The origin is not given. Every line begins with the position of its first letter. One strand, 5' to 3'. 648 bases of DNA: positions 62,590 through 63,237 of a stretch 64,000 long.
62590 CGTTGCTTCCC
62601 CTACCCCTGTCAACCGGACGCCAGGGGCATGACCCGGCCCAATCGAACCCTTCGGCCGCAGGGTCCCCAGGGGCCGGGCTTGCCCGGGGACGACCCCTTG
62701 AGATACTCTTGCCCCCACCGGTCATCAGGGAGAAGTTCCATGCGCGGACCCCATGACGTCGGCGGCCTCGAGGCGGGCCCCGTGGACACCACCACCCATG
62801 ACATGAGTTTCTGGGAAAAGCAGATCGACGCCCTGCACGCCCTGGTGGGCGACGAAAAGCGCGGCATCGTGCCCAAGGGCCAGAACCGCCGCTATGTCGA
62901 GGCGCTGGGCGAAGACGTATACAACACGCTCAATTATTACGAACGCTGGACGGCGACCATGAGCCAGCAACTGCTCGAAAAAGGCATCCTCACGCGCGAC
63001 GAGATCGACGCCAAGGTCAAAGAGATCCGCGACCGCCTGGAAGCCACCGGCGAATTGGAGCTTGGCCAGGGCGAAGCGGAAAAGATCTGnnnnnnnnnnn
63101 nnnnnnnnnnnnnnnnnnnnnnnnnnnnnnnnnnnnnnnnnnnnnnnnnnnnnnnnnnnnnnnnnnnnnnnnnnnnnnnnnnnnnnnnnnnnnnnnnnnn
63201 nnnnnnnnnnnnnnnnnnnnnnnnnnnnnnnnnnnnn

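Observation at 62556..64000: Three-ORF cobalt nitrile-hydratase-family locus with split beta subunit (thiocyanate hydrolase / ToyJKL-like architecture)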

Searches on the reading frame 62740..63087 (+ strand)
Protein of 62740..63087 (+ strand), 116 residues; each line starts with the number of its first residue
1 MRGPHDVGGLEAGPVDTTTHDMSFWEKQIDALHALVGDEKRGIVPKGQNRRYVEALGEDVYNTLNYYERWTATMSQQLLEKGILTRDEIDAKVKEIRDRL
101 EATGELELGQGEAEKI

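Call 6: search_protein_families(library=pfam, proteins=[window:62740-63087:+], max_evalue=0.01)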
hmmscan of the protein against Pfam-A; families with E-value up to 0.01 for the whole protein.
window:62740-63087:+ (116 aa): 2 families
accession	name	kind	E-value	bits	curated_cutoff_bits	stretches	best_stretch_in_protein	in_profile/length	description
PF21006.2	NHase_beta_N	-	1.6e-17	64.1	21.5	1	1-99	1-101/115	Nitrile hydratase beta subunit, N-terminal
PF08312.17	cwf21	-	0.00072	20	23.2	1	76-102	18-43/44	cwf21 domain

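Call 7: search_protein_families(library=ncbifam, proteins=[window:62740-63087:+], max_evalue=0.01)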
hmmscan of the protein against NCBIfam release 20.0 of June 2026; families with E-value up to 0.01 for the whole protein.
window:62740-63087:+ (116 aa): 2 families
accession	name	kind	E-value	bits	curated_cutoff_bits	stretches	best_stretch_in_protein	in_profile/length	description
TIGR03888.1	nitrile_beta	equivalog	2.5e-15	57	152.2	1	1-98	1-100/226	nitrile hydratase subunit beta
TIGR03889.1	nitrile_acc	equivalog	0.0029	17.6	46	1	62-89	48-73/74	nitrile hydratase accessory protein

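Call 15: search_solved_structures(query=window:62740-63087:+, max_evalue=0.01, show_alignments=3)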
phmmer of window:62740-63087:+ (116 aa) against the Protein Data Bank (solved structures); distinct sequences matched with E-value up to 0.01: 14.
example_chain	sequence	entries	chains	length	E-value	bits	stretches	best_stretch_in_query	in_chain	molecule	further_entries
2dd4_B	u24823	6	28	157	4.8e-08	37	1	2-104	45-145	Thiocyanate hydrolase beta subunit | Thiocyanate hydrolase subunit beta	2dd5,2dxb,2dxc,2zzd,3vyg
4fm4_B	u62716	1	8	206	5.2e-06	30.5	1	1-93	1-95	Nitrile hydratase beta subunit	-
4zgd_B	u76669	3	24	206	5.2e-06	30.5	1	1-93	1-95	Nitrile hydratase beta subunit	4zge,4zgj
3qxe_B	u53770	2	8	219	0.00014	25.9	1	1-90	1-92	Co-type Nitrile Hydratase beta subunit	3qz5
3qz9_B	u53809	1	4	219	0.00014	25.9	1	1-90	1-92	Co-type Nitrile Hydratase beta subunit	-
3qyh_B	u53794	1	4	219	0.00026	25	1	1-90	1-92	Co-type Nitrile Hydratase beta subunit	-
1v29_B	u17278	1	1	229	0.0003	24.8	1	1-97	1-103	nitrile hydratase b chain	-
3qyg_B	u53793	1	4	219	0.00036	24.5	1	1-90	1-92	Co-type Nitrile Hydratase beta subunit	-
7qom_B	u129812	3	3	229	0.00049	24.1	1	1-94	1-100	Nitrile hydratase subunit beta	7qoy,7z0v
3hht_B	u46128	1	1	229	0.00056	23.9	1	1-94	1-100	Nitrile hydratase beta subunit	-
2dpp_B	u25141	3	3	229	0.00097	23.2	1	1-94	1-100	Nitrile hydratase beta subunit | Nitrile hydratase subunit beta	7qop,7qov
7qou_B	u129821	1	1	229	0.0032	21.5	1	1-93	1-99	Nitrile hydratase subunit beta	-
2ahj_B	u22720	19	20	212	0.0044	21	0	35-91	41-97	NITRILE HYDRATASE | Nitrile hydratase subunit beta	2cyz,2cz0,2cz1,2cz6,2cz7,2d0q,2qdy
1ahj_B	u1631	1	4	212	0.0049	20.9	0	35-91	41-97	NITRILE HYDRATASE (SUBUNIT BETA)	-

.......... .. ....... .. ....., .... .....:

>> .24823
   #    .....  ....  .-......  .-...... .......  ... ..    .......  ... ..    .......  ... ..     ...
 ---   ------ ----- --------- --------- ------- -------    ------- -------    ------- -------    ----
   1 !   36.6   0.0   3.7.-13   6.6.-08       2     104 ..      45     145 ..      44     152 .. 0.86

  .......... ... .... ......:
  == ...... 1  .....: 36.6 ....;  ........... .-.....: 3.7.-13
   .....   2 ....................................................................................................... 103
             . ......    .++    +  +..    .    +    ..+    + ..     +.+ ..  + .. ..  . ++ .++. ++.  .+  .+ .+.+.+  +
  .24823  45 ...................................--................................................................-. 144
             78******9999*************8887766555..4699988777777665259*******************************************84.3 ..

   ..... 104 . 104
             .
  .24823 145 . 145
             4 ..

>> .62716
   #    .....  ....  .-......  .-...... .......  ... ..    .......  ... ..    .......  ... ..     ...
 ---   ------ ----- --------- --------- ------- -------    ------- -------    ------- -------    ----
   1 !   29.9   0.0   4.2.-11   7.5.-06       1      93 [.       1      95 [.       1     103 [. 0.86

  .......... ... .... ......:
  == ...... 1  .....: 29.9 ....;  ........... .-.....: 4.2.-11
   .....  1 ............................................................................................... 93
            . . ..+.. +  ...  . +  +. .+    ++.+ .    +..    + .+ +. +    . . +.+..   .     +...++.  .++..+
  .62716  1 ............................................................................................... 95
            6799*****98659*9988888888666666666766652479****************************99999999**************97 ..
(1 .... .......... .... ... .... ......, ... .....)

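Call 17: find_homologous_proteins(query=window:62740-63087:+, max_evalue=0.001)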
Query window:62740-63087:+ (116 aa): 529 proteins with E <= 0.001 among 546 candidates; the best 120 are listed.
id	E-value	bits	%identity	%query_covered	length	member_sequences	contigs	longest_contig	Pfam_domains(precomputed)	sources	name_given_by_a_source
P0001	5.5e-70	251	99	100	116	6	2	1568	PF21006.3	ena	-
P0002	3.1e-65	236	93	100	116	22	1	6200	PF21006.3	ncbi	-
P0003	9.7e-65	234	92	100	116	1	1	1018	PF21006.3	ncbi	-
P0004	2.6e-64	233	91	100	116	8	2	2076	PF21006.3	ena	-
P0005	2.4e-63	230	89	100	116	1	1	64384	PF21006.3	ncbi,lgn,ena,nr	ncbi:MAG: nitrile hydratase subunit beta [Alphaproteobacteria bacterium]|nr:nitrile hydratase subuni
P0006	2.2e-62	227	91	100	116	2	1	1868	PF21006.3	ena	-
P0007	7.7e-62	225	88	100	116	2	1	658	PF21006.3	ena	-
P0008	9.8e-59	215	84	100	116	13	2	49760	PF21006.3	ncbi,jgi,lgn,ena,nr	ncbi:MAG: nitrile hydratase subunit beta [Alphaproteobacteria bacterium]|nr:nitrile hydratase subuni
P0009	4.7e-56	206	81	100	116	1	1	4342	PF21006.3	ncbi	-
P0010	9.5e-56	205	80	100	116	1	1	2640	PF21006.3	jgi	jgi:hypothetical protein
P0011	8.0e-55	202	78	100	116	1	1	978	PF21006.3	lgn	-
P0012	8.2e-54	199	88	89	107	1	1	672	PF21006.3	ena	-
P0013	1.5e-48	182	71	100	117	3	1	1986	PF21006.3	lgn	-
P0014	2.5e-46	175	69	100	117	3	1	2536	PF21006.3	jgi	-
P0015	8.8e-46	173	71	92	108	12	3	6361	PF21006.3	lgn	-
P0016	9.5e-46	173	71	93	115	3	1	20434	PF21006.3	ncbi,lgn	-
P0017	2.4e-45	172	73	88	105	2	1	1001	PF21006.3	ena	-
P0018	4.9e-45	171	64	97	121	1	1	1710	PF21006.3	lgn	-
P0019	5.1e-45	171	73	86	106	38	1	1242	PF21006.3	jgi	jgi:hypothetical protein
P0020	4.4e-44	168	74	88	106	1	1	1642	PF21006.3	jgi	jgi:hypothetical protein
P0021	1.8e-42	163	68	92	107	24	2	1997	PF21006.3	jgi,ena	jgi:nitrile hydratase subunit beta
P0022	3.5e-42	162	65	100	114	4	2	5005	PF21006.3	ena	-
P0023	4.0e-42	161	68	91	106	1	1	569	PF21006.3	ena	-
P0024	5.1e-42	161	62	100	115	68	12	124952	PF08312.18,PF21006.3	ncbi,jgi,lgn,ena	jgi:hypothetical protein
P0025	8.3e-42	160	64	100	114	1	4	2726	PF21006.3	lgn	-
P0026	9.9e-42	160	65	99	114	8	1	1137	PF21006.3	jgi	jgi:polyhydroxyalkanoate synthesis regulator phasin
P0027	1.1e-41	160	66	92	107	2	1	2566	PF21006.3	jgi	jgi:hypothetical protein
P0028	1.8e-41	159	65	88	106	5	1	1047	PF21006.3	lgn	-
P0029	2.0e-41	159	70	88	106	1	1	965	PF21006.3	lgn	-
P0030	2.6e-41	159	65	92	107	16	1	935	PF21006.3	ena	-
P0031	2.8e-41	159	62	100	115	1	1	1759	PF21006.3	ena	-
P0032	3.4e-41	158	65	97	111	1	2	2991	PF21006.3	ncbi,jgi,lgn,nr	ncbi:MAG: nitrile hydratase subunit beta [Alphaproteobacteria bacterium]|nr:nitrile hydratase subuni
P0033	3.6e-41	158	59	100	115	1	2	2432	PF08312.18,PF21006.3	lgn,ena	-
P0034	3.6e-41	158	65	92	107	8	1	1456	PF21006.3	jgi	jgi:Nitrile hydratase beta subunit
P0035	1.2e-40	157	61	97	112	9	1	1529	PF21006.3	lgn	-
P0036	1.8e-40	156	64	98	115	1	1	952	PF21006.3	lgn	-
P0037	1.8e-40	156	62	100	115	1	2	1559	PF08312.18,PF21006.3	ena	-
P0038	2.1e-40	156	63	99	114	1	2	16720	PF21006.3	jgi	jgi:hypothetical protein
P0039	2.4e-40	156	62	100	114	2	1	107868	PF21006.3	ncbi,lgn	-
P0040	3.3e-40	155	62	100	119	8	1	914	PF21006.3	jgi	jgi:hypothetical protein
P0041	3.7e-40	155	60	100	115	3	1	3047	PF08312.18,PF21006.3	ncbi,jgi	jgi:hypothetical protein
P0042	3.7e-40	155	62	95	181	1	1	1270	PF21006.3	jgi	jgi:hypothetical protein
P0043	3.8e-40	155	62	100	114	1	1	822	PF21006.3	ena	-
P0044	3.8e-40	155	63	96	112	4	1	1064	PF21006.3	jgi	jgi:hypothetical protein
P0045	4.2e-40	155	61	100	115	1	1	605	PF21006.3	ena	-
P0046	4.6e-40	155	60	100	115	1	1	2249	PF21006.3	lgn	-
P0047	4.8e-40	155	65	92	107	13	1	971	PF21006.3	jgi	-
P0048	4.9e-40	155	67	92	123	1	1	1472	PF21006.3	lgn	-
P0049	5.3e-40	155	60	100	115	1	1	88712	PF08312.18,PF21006.3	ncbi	-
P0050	7.2e-40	154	65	91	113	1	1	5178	PF21006.3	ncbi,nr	ncbi:MAG: putative nitrile hydratase, beta subunit [Hyphomicrobiales bacterium]|nr:putative nitrile 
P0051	8.2e-40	154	63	99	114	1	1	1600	PF21006.3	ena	-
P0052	1.0e-39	154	64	93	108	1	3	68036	PF08312.18,PF21006.3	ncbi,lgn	ncbi:MAG: nitrile hydratase [Beijerinckiaceae bacterium]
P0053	1.0e-39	154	65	93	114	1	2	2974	PF21006.3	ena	-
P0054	1.2e-39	154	62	99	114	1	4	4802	PF21006.3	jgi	jgi:hypothetical protein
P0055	1.3e-39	153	62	100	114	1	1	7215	PF21006.3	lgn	-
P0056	1.6e-39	153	62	97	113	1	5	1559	PF21006.3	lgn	-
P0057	1.6e-39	153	64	97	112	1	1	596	PF21006.3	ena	-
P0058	1.6e-39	153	61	100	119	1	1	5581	PF21006.3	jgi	jgi:hypothetical protein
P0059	1.6e-39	153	61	100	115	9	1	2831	PF21006.3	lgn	-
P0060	1.7e-39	153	61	99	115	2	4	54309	PF08312.18,PF21006.3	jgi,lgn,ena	jgi:hypothetical protein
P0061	2.1e-39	153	61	96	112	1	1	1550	PF21006.3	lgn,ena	-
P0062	2.3e-39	153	62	100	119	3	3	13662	PF08312.18,PF21006.3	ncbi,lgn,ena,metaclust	metaclust:\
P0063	2.7e-39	152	62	100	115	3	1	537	PF21006.3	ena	-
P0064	3.0e-39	152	64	93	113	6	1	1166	PF21006.3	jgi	jgi:hypothetical protein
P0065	3.0e-39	152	64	91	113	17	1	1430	PF21006.3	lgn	-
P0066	3.4e-39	152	63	97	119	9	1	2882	PF21006.3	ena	-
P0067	3.6e-39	152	64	92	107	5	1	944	PF21006.3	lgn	-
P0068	3.6e-39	152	65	93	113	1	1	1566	PF21006.3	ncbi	-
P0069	3.6e-39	152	64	92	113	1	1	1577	PF21006.3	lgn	-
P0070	4.7e-39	152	67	86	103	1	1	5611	PF21006.3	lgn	-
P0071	4.7e-39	152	59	100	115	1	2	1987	PF21006.3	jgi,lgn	jgi:hypothetical protein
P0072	5.0e-39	151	63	93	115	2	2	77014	PF08312.18,PF21006.3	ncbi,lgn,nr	ncbi:MAG: uncharacterized protein JWN93_1903 [Hyphomicrobiales bacterium]|nr:uncharacterized protein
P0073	6.0e-39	151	63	93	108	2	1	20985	PF21006.3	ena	-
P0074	6.2e-39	151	61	98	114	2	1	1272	PF21006.3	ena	-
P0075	8.2e-39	151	61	100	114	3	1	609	PF21006.3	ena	-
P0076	9.7e-39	151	60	100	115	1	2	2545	PF08312.18,PF21006.3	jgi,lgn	jgi:hypothetical protein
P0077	1.0e-38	150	66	93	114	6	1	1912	PF21006.3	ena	-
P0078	1.0e-38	150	64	93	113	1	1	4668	PF21006.3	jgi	jgi:hypothetical protein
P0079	1.1e-38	150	61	100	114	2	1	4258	PF21006.3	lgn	-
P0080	1.1e-38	150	59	100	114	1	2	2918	PF21006.3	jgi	jgi:hypothetical protein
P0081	1.2e-38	150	64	91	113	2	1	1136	PF21006.3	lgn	-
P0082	1.3e-38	150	62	98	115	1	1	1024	PF21006.3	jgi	jgi:hypothetical protein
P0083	1.4e-38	150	63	90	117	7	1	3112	PF08312.18,PF21006.3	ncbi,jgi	jgi:hypothetical protein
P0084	1.5e-38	150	71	86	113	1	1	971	PF21006.3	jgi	jgi:hypothetical protein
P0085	1.5e-38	150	61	100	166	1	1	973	PF21006.3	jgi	jgi:hypothetical protein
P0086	1.6e-38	150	66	86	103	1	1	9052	PF21006.3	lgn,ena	-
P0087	1.7e-38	150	66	86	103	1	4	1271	PF21006.3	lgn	-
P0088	1.7e-38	150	61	100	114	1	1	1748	PF21006.3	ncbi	-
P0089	1.8e-38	150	65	93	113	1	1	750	PF21006.3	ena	-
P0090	1.9e-38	150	63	90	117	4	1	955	PF08312.18,PF21006.3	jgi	-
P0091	1.9e-38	150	59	97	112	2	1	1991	PF21006.3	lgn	-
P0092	2.0e-38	150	59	97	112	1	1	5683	PF21006.3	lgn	-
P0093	2.0e-38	150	63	93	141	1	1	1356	PF08312.18,PF21006.3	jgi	jgi:hypothetical protein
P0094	2.0e-38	150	58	99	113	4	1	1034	PF21006.3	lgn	-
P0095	2.1e-38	149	60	100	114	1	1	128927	PF21006.3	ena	-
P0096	2.3e-38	149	64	91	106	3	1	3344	PF21006.3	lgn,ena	-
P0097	2.4e-38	149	65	86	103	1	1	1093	PF21006.3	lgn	-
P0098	2.4e-38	149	65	86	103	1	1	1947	PF21006.3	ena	-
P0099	2.4e-38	149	65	86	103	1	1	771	PF21006.3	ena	-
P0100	2.4e-38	149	61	93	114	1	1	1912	PF21006.3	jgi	jgi:hypothetical protein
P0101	2.7e-38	149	65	89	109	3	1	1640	PF21006.3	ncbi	-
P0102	3.0e-38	149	64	92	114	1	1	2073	PF21006.3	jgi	jgi:nitrile hydratase subunit beta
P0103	3.4e-38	149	65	86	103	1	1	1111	PF21006.3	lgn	-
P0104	3.5e-38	149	63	93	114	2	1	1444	PF21006.3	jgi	jgi:hypothetical protein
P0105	3.6e-38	149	64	93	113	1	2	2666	PF21006.3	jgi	jgi:hypothetical protein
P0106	3.6e-38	149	62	88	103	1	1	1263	PF21006.3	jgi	jgi:nitrile hydratase subunit beta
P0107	3.7e-38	149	60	100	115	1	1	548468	PF21006.3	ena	-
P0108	4.0e-38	149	61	99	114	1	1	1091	PF21006.3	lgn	-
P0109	4.0e-38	149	64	94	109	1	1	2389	PF21006.3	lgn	-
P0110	4.1e-38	149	63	92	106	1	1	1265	PF21006.3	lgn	-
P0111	4.1e-38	149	64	92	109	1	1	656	PF21006.3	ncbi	-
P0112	4.4e-38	148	60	100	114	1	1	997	PF21006.3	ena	-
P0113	4.5e-38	148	62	91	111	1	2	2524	PF21006.3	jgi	jgi:hypothetical protein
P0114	4.5e-38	148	63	93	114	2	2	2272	PF21006.3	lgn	-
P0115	4.7e-38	148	61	99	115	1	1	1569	PF21006.3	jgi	jgi:hypothetical protein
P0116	4.8e-38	148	65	86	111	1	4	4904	PF21006.3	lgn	-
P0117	4.8e-38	148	66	88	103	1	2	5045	PF21006.3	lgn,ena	-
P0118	5.2e-38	148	62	97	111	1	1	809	PF08312.18,PF21006.3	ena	-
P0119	5.3e-38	148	58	99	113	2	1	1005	PF21006.3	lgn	-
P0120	5.5e-38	148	59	97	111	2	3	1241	PF08312.18,PF21006.3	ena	-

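Call 18: find_encoding_contigs(protein=P0024, flank=8000, max_places=3)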
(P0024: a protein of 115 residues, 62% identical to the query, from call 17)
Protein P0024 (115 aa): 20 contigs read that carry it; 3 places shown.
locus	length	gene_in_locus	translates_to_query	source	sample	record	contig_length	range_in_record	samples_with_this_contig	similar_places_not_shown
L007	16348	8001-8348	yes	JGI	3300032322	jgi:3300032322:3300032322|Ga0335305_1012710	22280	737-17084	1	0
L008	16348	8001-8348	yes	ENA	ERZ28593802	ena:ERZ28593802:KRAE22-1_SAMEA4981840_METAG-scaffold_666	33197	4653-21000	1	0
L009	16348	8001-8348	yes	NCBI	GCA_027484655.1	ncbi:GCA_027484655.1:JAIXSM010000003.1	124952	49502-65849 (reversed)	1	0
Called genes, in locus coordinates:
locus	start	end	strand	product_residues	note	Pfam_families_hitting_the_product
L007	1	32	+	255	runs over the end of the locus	?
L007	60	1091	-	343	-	-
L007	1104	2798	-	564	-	PF02776:TPP_enzyme_N, PF00205:TPP_enzyme_M (faint), PF02775:TPP_enzyme_C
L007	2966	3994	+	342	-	PF03480:DctP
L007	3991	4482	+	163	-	PF04290:DctQ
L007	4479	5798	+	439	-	PF06808:DctM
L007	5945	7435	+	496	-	PF00478:IMPDH, PF00571:CBS, PF03060:NMO, PF01070:FMN_dh (faint)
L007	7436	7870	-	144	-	PF04120:Iron_permease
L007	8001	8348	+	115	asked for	PF21006:NHase_beta_N, PF08312:cwf21 (faint)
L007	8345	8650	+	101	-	PF02211:NHase_beta_C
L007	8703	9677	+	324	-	PF03401:TctC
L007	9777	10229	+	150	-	PF00111:Fer2, PF13085:Fer2_3 (weak), PF01799:Fer2_2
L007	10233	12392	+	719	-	PF20256:MoCoBD_2, PF02738:MoCoBD_1, PF20256:MoCoBD_2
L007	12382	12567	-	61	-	-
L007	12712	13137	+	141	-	PF02979:NHase_alpha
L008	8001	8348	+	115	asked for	PF21006:NHase_beta_N, PF08312:cwf21 (faint)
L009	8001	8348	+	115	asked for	PF21006:NHase_beta_N, PF08312:cwf21 (faint)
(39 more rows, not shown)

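Call 19: find_encoding_contigs(protein=P0107, flank=8000, max_places=2)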
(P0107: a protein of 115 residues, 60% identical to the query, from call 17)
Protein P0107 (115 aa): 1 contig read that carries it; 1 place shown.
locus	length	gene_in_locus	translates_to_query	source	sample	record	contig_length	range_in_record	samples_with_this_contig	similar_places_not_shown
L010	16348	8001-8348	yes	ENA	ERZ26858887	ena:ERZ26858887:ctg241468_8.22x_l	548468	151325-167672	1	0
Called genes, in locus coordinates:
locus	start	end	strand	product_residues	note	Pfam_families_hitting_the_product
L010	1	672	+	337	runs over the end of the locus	-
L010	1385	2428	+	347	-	PF03401:TctC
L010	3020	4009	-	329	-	-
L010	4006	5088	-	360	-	PF03401:TctC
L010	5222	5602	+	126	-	PF00903:Glyoxalase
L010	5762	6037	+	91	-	-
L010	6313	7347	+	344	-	PF03401:TctC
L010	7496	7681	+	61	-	-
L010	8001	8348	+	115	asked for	PF21006:NHase_beta_N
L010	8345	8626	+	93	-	PF02211:NHase_beta_C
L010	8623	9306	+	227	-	PF02979:NHase_alpha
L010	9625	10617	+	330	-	PF09084:NMT1, PF13379:NMT1_2, PF16868:NMT1_3 (weak), PF12974:Phosphonate-bd (weak)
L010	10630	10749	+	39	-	-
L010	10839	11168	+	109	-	-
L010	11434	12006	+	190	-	PF00070:Pyr_redox (faint), PF03486:HI0933_like (faint), PF07992:Pyr_redox_2, PF13450:NAD_binding_8 (weak), PF13454:NAD_binding_9 (faint)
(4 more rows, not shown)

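Call 20: find_encoding_contigs(protein=P0052, flank=8000, max_places=2)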
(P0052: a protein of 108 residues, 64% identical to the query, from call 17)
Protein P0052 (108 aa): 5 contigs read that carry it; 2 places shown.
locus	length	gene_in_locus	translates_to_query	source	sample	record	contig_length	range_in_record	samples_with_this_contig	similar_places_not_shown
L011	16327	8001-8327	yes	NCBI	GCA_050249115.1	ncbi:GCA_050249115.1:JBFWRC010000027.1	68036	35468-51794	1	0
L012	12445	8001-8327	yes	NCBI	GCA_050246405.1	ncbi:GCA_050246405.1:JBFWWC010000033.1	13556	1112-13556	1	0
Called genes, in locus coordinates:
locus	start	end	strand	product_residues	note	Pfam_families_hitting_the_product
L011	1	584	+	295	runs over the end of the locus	PF01728:FtsJ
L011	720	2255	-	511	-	PF00583:Acetyltransf_1 (weak), PF00795:CN_hydrolase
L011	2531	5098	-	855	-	PF08446:PAS_2, PF01590:GAF, PF00360:PHY, PF07536:HWE_HK, PF00072:Response_reg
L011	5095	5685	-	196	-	PF01126:Heme_oxygenase (weak)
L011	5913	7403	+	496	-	PF00478:IMPDH, PF00571:CBS, PF03060:NMO, PF01070:FMN_dh (weak)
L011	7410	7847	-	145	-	PF04120:Iron_permease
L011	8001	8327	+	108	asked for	PF21006:NHase_beta_N, PF08312:cwf21 (faint)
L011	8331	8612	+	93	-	PF02211:NHase_beta_C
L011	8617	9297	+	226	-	PF02979:NHase_alpha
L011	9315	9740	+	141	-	PF01124:MAPEG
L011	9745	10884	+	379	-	PF13378:MR_MLE_C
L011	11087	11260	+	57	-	-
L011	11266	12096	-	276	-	PF08123:DOT1 (weak), PF13847:Methyltransf_31, PF08241:Methyltransf_11 (weak), PF13649:Methyltransf_25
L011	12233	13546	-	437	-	PF00324:AA_permease, PF13520:AA_permease_2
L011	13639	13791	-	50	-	-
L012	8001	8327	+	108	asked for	PF21006:NHase_beta_N, PF08312:cwf21 (faint)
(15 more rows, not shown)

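Call 31: search_protein_representatives(protein=window:62740-63087:+)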
Query: 116 residues. Proteins with E-value up to 0.001 (for the whole library): 813; up to 1e-10: 193; up to 1e-30: 3. The best 150 are listed.
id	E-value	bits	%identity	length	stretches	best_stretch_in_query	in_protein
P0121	1.1e-37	145.5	38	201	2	2-100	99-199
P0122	9.8e-36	139.2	57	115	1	1-116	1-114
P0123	1.1e-35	139.1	58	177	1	1-108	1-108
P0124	6.8e-26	107.5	91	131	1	1-54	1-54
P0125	2.1e-23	99.4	48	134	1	2-100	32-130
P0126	3.9e-23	98.6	53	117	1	1-85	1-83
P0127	1.9e-22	96.3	48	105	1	3-99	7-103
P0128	8.2e-22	94.3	48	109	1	1-103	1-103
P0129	1.2e-21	93.8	51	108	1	1-93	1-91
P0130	8.6e-21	91.0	42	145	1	1-97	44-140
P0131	9.3e-21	90.9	43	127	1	2-101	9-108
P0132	2.2e-20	89.7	34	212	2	4-103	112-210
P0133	3.6e-20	89.0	43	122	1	2-113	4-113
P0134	7.3e-20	88.0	48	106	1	1-100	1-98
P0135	8.0e-20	87.9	40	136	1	2-106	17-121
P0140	1.9e-19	86.7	42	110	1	2-104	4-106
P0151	5.6e-18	82.0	39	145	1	1-101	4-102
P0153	8.7e-18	81.3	48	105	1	3-101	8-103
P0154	9.5e-18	81.2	41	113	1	4-107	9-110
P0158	1.8e-17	80.4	37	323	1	2-103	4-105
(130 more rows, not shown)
